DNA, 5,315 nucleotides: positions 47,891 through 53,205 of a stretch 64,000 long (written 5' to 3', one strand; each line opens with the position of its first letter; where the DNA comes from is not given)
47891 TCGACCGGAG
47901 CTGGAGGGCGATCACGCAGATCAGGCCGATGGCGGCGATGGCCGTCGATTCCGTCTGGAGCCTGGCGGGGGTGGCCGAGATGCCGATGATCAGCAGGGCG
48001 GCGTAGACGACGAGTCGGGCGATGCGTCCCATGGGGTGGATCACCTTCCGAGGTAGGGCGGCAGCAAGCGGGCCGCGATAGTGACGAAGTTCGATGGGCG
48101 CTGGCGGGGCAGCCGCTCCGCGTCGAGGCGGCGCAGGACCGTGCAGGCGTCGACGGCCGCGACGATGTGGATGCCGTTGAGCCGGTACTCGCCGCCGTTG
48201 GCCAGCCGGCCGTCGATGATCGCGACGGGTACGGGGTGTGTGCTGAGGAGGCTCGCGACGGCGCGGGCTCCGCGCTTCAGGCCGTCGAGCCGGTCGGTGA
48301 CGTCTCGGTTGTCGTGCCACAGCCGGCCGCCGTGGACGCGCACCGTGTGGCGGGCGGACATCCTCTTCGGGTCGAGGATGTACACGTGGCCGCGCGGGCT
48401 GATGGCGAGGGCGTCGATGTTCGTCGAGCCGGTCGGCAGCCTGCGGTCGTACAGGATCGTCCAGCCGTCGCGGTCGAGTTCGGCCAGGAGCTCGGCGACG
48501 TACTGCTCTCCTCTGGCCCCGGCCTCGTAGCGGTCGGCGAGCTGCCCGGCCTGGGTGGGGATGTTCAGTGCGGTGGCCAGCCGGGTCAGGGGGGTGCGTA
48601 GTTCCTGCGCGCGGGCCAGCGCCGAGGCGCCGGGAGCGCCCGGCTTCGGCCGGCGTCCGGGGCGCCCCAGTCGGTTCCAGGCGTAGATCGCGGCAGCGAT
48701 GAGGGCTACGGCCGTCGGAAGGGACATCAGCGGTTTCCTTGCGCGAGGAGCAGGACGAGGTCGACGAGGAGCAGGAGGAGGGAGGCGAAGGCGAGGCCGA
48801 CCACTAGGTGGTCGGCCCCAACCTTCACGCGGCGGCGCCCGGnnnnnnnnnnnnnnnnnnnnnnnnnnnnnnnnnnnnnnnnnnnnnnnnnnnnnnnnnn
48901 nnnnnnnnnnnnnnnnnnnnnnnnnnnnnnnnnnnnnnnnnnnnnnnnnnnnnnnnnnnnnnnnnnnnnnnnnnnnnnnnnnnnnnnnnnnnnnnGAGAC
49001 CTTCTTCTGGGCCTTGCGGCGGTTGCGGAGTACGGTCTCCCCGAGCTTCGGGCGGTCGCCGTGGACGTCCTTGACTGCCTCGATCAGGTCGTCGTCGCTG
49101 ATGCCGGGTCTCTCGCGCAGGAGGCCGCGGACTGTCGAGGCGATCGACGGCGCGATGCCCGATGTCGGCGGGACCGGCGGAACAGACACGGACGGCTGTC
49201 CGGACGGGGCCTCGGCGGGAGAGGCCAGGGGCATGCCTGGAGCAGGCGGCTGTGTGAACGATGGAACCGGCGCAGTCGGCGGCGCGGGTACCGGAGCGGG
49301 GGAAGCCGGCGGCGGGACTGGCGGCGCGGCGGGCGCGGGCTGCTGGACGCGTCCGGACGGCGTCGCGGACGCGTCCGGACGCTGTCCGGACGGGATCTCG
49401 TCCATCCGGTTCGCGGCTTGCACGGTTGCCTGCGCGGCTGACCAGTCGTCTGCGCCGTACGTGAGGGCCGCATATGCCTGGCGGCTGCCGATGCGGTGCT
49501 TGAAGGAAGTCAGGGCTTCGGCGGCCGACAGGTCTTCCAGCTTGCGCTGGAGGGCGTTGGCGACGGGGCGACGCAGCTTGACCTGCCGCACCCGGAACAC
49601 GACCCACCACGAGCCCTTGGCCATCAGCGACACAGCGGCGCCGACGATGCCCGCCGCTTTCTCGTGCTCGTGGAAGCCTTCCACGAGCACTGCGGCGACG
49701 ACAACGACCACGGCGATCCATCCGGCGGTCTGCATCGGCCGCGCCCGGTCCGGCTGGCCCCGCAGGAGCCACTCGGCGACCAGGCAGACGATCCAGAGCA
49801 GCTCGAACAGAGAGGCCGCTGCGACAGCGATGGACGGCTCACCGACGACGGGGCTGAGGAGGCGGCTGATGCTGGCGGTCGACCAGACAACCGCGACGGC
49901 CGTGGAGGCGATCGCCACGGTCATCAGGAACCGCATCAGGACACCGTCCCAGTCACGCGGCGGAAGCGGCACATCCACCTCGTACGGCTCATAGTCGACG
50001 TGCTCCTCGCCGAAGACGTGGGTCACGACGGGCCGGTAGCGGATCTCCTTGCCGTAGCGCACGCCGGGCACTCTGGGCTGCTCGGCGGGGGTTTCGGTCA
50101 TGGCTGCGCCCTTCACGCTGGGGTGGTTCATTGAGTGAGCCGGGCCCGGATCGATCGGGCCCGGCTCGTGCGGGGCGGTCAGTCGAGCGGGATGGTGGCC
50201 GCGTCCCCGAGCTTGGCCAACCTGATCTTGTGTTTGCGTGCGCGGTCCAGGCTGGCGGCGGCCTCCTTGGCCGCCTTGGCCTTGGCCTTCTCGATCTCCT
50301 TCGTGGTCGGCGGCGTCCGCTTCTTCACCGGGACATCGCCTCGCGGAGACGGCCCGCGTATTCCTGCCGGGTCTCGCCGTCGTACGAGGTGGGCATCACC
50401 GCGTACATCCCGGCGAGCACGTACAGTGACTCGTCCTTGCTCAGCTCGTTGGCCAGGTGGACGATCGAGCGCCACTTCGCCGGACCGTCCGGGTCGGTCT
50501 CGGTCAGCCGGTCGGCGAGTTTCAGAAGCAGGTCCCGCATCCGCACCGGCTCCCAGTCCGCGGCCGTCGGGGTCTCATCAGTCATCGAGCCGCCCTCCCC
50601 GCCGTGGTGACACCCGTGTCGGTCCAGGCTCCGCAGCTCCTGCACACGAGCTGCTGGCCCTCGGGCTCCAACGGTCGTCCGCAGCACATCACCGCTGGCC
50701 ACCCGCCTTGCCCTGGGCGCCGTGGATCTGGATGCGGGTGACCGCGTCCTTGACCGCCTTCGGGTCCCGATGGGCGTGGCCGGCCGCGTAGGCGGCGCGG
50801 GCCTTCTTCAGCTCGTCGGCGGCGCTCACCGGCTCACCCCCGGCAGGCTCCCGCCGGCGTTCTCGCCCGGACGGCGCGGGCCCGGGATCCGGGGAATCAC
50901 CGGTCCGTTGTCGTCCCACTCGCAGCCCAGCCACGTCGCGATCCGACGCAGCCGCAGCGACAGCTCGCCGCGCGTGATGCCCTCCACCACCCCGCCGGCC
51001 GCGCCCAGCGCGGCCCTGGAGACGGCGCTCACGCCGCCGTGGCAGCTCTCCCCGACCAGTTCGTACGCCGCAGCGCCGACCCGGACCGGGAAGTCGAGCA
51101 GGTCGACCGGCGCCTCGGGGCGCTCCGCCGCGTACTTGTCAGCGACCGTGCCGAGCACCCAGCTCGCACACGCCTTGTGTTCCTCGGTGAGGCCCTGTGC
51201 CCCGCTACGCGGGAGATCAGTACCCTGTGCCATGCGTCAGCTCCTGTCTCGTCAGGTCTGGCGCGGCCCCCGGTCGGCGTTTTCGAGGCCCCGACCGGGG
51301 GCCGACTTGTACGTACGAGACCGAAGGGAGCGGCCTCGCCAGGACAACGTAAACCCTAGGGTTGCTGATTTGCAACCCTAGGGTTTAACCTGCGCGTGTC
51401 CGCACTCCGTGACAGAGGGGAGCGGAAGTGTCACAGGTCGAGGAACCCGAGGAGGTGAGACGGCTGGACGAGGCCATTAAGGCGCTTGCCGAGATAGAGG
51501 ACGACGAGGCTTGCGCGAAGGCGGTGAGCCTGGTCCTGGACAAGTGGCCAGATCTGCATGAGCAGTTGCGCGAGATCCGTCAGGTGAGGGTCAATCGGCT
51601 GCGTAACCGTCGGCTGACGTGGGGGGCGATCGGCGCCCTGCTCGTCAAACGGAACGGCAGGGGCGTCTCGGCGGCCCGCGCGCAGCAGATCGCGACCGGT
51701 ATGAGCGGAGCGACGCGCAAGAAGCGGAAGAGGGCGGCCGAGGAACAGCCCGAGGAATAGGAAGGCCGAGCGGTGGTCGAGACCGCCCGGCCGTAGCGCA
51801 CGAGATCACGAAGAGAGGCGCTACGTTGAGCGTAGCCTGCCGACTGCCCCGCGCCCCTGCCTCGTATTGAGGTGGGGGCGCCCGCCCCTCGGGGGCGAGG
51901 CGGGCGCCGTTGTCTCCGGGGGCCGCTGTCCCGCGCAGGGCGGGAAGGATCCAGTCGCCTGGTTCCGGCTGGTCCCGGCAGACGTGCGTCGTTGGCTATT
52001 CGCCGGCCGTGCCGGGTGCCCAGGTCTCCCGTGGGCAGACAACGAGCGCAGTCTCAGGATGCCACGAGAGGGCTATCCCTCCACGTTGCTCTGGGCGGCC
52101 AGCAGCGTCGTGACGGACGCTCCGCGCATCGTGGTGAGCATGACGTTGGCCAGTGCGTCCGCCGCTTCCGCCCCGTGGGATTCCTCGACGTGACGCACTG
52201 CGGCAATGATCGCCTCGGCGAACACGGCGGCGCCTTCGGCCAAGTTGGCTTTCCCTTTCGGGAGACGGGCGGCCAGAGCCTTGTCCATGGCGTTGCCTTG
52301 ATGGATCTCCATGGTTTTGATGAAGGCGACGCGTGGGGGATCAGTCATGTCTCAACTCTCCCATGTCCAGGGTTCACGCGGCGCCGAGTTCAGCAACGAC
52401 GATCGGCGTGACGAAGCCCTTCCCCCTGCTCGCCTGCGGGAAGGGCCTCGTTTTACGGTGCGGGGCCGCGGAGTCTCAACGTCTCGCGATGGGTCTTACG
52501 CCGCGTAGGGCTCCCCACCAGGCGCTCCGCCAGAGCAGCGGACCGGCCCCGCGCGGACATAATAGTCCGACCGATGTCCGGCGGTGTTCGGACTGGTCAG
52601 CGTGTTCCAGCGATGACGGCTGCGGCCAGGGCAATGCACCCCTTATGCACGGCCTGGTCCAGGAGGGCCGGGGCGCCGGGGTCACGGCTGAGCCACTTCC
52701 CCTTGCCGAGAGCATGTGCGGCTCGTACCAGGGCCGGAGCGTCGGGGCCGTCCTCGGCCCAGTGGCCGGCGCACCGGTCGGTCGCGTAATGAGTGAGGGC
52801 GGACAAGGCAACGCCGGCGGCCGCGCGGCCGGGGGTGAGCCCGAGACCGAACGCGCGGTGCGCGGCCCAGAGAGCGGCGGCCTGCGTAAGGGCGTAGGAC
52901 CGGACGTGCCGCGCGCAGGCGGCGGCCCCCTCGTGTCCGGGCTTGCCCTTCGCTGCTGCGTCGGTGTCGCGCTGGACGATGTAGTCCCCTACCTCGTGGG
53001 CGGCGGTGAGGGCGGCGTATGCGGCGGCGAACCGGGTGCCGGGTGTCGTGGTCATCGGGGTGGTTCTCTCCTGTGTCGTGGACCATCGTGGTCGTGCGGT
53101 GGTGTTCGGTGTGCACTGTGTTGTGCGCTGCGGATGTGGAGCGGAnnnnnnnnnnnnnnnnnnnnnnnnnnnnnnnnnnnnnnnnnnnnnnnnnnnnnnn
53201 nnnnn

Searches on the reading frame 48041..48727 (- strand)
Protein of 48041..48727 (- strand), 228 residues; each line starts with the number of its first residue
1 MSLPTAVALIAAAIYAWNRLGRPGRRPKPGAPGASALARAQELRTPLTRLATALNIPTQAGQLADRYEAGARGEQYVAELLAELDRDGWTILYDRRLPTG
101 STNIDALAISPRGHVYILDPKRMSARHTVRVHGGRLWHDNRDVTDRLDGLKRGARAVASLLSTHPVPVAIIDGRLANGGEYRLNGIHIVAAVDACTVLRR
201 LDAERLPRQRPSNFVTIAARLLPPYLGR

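Call 58: search_protein_families(library=phrogs, proteins=[window:48041-48727:-], max_evalue=0.01)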
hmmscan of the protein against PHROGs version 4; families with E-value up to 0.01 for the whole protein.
window:48041-48727:- (228 aa): 1 family
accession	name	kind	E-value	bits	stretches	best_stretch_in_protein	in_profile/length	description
phrog_38277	-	unknown function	1.6e-39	136.9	1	5-227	4-239/243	-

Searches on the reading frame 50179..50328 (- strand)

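Call 98: search_protein_families(library=pfam, proteins=[window:50179-50328:-], max_evalue=1)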
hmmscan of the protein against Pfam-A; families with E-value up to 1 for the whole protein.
window:50179-50328:- (49 aa): 1 family
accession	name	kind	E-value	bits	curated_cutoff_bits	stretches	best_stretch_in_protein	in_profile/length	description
PF24596.1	DUF7620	-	0.17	12.9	27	1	3-42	8-47/69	Family of unknown function (DUF7620)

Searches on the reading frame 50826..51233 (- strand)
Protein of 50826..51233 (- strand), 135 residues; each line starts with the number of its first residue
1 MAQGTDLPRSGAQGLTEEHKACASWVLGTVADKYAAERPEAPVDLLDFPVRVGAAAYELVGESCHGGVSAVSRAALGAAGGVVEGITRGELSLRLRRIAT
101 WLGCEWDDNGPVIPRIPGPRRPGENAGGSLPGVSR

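Call 58: search_protein_families(library=phrogs, proteins=[window:50826-51158:-], max_evalue=0.01)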
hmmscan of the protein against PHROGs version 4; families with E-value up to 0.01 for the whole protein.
window:50826-51158:- (110 aa): 0 families

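Call 98: search_protein_families(library=pfam, proteins=[window:50826-51233:-], max_evalue=1)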
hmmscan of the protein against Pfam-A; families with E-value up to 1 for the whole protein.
window:50826-51233:- (135 aa): 0 families

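Call 101: search_solved_structures(query=A5, max_evalue=5)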
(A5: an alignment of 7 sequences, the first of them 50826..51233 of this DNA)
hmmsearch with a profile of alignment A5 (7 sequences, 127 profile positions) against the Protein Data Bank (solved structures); distinct sequences matched with E-value up to 5: 3.
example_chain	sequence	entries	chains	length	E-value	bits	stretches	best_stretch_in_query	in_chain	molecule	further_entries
1cpc_B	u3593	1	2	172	0.11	15.3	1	56-94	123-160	C-PHYCOCYANIN (BETA SUBUNIT)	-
6kac_X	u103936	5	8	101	0.53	13.1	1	24-83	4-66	4.1 kDa photosystem II subunit | Uncharacterized protein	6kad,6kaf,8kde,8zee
1s2o_A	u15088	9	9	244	0.86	12.4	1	19-47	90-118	sucrose-phosphatase | sucrose-phosphatase (SPP) | hypothetical protein slr0953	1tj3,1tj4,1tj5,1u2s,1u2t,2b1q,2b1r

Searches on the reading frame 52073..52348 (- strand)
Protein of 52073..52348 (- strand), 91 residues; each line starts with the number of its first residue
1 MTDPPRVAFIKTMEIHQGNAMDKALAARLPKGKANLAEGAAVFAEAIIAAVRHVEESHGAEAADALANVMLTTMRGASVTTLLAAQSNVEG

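Call 58: search_protein_families(library=phrogs, proteins=[window:52073-52348:-], max_evalue=0.01)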
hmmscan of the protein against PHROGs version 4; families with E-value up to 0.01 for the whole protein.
window:52073-52348:- (91 aa): 0 families

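Call 98: search_protein_families(library=pfam, proteins=[window:52073-52348:-], max_evalue=1)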
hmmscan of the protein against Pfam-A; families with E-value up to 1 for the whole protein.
window:52073-52348:- (91 aa): 1 family
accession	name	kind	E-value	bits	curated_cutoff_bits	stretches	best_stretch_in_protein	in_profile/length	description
PF24751.1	DUF7696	-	0.024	15.1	27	1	2-72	21-50/55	Family of unknown function (DUF7696)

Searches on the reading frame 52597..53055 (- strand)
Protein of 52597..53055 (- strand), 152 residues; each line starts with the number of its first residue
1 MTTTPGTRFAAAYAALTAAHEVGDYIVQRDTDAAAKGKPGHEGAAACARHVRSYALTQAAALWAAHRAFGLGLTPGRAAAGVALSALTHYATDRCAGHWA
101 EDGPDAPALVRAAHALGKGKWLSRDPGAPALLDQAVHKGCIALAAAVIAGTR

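Call 64: find_related_loci(query=window:52597-53055:-, collection=viral_contigs, flank=10000)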
Query window:52597-53055:- (152 aa) in viral_contigs; peptide patterns used: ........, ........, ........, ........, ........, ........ (x = any residue, [..] = any of these).
6 stretches matched a pattern; 3 encode a relative of the query (tblastn E <= 1e-3); 3 distinct loci.
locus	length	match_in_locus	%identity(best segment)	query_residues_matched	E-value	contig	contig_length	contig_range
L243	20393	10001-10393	73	20-150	2e-53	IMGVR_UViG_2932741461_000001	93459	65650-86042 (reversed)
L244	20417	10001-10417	64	1-141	4e-44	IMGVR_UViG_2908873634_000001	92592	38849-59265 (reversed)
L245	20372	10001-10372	71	20-143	1e-43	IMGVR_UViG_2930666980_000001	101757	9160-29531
